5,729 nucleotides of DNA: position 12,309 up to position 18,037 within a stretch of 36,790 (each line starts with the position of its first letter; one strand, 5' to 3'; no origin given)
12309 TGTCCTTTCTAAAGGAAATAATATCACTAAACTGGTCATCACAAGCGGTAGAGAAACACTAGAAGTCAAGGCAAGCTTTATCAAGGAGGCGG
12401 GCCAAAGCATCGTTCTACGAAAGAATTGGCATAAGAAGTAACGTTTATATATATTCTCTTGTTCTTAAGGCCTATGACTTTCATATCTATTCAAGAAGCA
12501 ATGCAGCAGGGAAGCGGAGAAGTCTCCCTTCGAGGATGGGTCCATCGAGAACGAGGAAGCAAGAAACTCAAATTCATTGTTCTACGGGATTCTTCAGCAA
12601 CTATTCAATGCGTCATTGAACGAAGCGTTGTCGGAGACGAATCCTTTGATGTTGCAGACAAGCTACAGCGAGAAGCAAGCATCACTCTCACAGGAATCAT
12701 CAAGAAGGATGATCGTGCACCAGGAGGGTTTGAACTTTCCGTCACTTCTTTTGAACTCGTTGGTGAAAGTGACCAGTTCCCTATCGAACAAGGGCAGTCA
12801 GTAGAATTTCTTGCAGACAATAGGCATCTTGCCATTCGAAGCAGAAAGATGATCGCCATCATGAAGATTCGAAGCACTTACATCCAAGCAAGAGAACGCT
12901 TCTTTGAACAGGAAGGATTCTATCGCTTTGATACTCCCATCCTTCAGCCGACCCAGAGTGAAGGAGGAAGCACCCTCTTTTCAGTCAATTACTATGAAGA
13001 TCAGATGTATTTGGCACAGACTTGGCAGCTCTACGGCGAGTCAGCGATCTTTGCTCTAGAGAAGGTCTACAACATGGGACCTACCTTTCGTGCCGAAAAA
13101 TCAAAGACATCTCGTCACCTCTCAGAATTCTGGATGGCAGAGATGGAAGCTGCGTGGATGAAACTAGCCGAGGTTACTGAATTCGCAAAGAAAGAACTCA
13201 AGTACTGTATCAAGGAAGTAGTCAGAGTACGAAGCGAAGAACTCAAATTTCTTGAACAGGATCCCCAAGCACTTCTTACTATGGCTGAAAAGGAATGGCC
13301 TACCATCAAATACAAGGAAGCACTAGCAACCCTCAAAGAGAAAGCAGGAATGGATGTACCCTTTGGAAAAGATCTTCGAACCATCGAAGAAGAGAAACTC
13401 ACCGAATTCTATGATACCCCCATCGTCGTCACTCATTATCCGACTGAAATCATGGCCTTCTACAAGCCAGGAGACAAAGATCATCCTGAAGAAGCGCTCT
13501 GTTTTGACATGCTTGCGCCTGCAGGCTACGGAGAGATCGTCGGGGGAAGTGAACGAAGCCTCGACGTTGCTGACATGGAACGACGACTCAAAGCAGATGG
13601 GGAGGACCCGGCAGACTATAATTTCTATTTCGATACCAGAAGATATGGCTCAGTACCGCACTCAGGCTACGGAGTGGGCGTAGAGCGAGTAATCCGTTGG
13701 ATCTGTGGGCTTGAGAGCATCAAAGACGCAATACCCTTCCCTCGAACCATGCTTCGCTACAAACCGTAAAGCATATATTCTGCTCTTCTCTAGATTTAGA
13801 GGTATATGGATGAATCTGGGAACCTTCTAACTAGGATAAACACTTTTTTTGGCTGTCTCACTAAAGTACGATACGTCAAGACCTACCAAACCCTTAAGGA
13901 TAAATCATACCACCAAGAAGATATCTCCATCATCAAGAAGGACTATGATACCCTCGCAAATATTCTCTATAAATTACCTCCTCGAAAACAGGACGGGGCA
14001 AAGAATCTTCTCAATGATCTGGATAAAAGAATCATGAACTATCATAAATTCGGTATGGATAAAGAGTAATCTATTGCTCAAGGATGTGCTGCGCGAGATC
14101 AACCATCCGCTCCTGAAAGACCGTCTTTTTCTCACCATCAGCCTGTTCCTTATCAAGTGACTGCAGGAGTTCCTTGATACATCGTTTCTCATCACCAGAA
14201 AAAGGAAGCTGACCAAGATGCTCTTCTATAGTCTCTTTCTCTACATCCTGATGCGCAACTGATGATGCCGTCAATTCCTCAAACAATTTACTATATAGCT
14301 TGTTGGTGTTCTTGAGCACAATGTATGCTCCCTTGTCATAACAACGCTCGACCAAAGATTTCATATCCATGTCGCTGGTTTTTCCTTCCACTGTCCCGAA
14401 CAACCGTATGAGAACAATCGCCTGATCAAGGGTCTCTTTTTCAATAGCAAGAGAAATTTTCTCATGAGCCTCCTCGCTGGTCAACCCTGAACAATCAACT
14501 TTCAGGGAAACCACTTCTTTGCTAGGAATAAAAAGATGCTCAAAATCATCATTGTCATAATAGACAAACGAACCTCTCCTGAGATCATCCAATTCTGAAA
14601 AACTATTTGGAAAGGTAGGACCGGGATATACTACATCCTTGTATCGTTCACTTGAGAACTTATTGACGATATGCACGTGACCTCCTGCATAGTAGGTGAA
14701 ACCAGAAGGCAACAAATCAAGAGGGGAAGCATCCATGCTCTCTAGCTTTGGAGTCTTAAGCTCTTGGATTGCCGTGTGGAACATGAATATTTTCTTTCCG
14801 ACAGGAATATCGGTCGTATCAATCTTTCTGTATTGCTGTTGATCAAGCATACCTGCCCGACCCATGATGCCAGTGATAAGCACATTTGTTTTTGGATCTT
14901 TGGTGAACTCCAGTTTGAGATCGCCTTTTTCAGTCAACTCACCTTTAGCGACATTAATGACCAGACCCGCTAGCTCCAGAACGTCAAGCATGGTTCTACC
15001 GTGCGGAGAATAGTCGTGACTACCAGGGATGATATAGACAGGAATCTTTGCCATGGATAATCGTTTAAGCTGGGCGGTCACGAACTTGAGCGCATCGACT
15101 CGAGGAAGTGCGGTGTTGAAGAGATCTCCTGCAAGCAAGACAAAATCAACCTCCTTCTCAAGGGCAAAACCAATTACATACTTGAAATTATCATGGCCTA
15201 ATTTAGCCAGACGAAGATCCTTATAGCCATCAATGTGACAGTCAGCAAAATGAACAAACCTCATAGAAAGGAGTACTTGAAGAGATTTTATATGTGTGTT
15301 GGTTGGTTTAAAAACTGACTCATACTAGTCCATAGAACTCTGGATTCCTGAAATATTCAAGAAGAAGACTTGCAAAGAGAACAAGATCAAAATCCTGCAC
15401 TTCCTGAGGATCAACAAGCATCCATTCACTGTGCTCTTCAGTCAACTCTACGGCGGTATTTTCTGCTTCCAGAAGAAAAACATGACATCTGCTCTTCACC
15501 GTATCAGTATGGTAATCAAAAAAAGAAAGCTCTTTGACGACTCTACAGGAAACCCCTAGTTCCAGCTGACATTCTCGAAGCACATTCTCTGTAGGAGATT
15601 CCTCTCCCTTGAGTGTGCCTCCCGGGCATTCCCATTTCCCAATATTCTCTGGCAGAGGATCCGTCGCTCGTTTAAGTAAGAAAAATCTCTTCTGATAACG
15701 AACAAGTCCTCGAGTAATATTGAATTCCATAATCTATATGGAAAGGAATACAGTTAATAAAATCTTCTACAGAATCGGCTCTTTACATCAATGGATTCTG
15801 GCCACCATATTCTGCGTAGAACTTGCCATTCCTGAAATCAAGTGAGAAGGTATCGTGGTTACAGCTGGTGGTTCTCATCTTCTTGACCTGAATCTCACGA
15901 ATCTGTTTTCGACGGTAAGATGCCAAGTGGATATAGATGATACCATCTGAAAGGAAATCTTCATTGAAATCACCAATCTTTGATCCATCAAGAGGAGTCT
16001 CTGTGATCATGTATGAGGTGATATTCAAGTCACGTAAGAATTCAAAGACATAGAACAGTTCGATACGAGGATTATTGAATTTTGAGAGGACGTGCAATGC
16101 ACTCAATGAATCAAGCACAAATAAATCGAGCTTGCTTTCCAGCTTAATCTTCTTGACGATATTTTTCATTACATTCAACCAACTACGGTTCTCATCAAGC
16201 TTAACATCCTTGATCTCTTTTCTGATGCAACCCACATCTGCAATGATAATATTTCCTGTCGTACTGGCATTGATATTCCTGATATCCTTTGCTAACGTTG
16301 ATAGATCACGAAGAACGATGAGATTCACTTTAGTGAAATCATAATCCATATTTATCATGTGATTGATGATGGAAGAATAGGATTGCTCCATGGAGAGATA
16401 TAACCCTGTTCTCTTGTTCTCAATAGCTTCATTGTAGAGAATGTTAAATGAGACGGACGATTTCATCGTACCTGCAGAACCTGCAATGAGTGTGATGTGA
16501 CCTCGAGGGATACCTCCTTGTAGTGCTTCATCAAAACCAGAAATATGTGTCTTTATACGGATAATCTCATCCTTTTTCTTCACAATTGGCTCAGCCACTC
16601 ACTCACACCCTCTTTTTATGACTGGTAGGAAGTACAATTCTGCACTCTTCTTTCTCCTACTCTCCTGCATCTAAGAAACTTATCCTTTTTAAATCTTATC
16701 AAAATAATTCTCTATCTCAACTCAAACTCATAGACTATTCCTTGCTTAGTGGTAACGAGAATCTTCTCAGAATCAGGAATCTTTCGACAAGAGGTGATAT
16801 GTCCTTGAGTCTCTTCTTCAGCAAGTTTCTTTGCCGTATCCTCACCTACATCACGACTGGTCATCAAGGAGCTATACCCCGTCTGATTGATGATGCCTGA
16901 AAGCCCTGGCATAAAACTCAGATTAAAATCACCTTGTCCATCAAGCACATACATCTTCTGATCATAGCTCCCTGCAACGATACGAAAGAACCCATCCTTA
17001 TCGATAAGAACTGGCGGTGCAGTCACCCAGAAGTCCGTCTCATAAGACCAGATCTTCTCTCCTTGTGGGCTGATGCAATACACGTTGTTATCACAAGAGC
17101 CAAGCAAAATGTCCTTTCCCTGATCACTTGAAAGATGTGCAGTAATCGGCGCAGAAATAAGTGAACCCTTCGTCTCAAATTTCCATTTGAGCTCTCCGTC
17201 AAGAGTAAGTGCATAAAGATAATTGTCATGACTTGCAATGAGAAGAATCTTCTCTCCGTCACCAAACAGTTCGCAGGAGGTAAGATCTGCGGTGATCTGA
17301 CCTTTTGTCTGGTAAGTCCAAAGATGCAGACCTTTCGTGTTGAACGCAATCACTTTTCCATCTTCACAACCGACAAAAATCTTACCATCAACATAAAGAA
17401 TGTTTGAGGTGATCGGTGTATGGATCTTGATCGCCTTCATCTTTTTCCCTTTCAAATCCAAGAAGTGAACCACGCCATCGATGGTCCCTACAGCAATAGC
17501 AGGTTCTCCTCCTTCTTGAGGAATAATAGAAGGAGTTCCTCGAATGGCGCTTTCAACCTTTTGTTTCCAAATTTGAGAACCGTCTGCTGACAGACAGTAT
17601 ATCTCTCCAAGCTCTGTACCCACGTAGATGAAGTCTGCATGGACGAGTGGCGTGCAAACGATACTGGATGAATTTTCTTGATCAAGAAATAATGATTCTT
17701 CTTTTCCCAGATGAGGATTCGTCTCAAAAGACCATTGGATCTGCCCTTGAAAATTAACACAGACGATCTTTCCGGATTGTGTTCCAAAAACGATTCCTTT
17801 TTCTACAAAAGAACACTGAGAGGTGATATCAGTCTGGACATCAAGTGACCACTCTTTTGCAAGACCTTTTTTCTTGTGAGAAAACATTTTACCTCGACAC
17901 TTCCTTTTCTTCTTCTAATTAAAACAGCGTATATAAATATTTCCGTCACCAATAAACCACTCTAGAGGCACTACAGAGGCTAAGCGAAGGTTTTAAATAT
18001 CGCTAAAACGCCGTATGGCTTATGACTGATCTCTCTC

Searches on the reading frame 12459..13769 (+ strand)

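Call 51: search_protein_families(library=pfam, proteins=[window:12459-13769:+], max_evalue=0.001)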
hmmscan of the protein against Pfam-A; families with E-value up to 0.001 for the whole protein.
window:12459-13769:+ (436 aa): 2 families
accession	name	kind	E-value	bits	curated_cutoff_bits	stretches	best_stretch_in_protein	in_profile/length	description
PF00152.25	tRNA-synt_2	-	8e-68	229.2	25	1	116-430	3-307/308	tRNA synthetases class II (D, K and N)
PF01336.31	tRNA_anti-codon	-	6.9e-17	61.6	27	1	22-100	1-74/75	OB-fold nucleic acid binding domain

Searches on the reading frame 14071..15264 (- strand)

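Call 51: search_protein_families(library=pfam, proteins=[window:14071-15264:-], max_evalue=0.001)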
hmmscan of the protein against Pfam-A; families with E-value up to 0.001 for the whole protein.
window:14071-15264:- (397 aa): 2 families
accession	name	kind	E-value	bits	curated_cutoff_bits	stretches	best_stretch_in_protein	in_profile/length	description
PF00149.33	Metallophos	-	8.1e-12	46.4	21.5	1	1-199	1-190/191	Calcineurin-like phosphoesterase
PF12850.12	Metallophos_2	-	0.00028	21.4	27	0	1-219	1-137/154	Calcineurin-like phosphoesterase superfamily domain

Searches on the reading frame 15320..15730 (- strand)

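Call 51: search_protein_families(library=pfam, proteins=[window:15320-15730:-], max_evalue=0.001)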
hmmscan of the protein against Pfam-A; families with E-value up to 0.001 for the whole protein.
window:15320-15730:- (136 aa): 1 family
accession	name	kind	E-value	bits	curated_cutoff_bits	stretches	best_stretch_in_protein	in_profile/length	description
PF00293.34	NUDIX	-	1.6e-13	51.3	21.1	1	10-118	9-125/134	NUDIX domain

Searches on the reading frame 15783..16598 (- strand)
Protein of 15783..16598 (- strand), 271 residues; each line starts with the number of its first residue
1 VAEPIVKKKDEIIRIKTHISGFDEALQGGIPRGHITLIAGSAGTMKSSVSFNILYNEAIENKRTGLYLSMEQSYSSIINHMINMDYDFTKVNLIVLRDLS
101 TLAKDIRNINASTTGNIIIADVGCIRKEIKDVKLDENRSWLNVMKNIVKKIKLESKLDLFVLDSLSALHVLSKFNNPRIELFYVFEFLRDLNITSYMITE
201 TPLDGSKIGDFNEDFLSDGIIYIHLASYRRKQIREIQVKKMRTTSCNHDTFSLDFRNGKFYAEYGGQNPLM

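Call 9: search_protein_families(library=pfam, proteins=[window:15783-16598:-], max_evalue=0.001)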
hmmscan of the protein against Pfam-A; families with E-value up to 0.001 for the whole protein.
window:15783-16598:- (271 aa): 2 families
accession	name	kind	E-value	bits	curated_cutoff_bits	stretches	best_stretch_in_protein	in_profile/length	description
PF06745.19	ATPase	-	5e-32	111.6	26.6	1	15-252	1-216/231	KaiC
PF03796.21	DnaB_C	-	5.1e-07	29.8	27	1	15-170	2-143/255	DnaB-like helicase C terminal domain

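Call 81: search_protein_families(library=ncbifam, proteins=[window:15783-16598:-], max_evalue=0.001)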
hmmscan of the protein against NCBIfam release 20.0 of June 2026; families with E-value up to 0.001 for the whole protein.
window:15783-16598:- (271 aa): 15 families
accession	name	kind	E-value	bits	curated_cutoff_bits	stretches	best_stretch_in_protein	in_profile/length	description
NF006799.0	PRK09302.1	equivalog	7.2e-25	87.5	408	2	8-91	6-89/515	circadian clock protein KaiC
TIGR03881.1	KaiC_arch_4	hypoth_equivalog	8e-23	81.3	247.8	1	14-259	2-224/231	KaiC domain-containing protein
TIGR03877.1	thermo_KaiC_1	hypoth_equivalog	3.6e-21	75.8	307.25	1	13-249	2-219/238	KaiC domain-containing protein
TIGR03880.1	KaiC_arch_3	hypoth_equivalog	1.1e-18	67.6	249.45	2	19-109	2-95/224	KaiC domain-containing protein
TIGR02655.1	circ_KaiC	equivalog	5.5e-15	55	546.25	1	14-90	2-78/484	circadian clock protein KaiC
NF052589.1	ArlH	equivalog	2.7e-11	43.6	215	1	22-201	9-158/229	archaellum protein ArlH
NF004723.0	PRK06067.1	subfamily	5.8e-10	39.1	194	1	8-127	9-127/243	flagellar accessory protein FlaH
TIGR00416.1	sms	equivalog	2.2e-08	33.3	403.05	1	8-119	69-175/454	DNA repair protein RadA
NF006320.0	PRK08533.1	equivalog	3.5e-06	26.8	215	1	11-90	2-80/230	flagellar accessory protein FlaH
NF003301.0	PRK04301.1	equivalog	3.9e-06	26.3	259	1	2-66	70-134/316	DNA repair and recombination protein RadA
TIGR00665.1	DnaB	equivalog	2.5e-05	23.3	385.25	1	6-112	169-271/435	replicative DNA helicase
TIGR03600.1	phage_DnaB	exception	3.8e-05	22.8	498.65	1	7-168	169-317/421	phage replicative helicase, DnaB family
TIGR02237.1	recomb_radB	equivalog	0.00012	22.1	172.4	0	23-99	2-77/210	DNA repair and recombination protein RadB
NF004629.0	PRK05973.1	equivalog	0.00015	20.9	156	1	26-121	57-154/237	DNA helicase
TIGR02236.1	recomb_radA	equivalog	0.00052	19.5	361.15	0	4-66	67-129/311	DNA repair and recombination protein RadA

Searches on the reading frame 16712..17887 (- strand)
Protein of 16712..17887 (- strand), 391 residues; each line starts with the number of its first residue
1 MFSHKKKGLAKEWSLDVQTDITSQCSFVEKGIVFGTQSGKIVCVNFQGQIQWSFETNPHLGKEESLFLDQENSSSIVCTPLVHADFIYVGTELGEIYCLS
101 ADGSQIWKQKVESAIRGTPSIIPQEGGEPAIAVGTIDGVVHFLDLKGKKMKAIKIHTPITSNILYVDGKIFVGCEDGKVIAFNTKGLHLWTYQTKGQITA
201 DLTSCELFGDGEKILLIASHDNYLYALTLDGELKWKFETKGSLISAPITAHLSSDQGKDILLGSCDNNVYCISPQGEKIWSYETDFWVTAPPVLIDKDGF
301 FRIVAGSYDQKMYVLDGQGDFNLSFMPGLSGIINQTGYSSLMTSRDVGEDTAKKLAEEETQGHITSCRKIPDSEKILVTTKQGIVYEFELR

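Call 9: search_protein_families(library=pfam, proteins=[window:16712-17887:-], max_evalue=0.001)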
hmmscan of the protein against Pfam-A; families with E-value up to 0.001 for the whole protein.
window:16712-17887:- (391 aa): 10 families
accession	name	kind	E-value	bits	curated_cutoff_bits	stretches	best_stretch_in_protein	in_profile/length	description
PF13570.13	Beta-prop_ACSF4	-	4.3e-50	171.4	133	3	73-255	90-269/329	Beta-alanine-activating enzyme, beta-propeller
PF25292.1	Beta-prop_CGLA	-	1.6e-31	110.4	26.8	3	176-242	8-74/316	Lambda-carrageenase beta-propeller domain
PF13360.13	PQQ_2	-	2.1e-18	67.3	27.6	2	138-284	3-146/233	Outer membrane protein assembly factor BamB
PF23411.1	Beta-prop_Vps41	-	6.1e-13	49.2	33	0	130-182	28-82/332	Vps42 beta-propeller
PF23414.1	Beta-prop_EML_2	-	5e-07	29.8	90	1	130-268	12-147/266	Echinoderm microtubule-associated protein second beta-propeller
PF17005.11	WD40_like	-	2e-06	27.8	40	0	130-185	55-110/301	WD40-like domain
PF24796.1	WDR55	-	2.2e-05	24.1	200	0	85-270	20-204/296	WDR55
PF23383.1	Beta-prop_IFT140_1st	-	5.3e-05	22.6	27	0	130-169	203-241/406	IFT140 first beta-propeller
PF24807.1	WD40_CDC20-Fz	-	0.00021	21.2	200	0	118-193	53-129/292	CDC20/Fizzy WD40 domain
PF12894.13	ANAPC4_WD40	-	0.00076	20.1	22.9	0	84-157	7-80/91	Anaphase-promoting complex subunit 4 WD40 domain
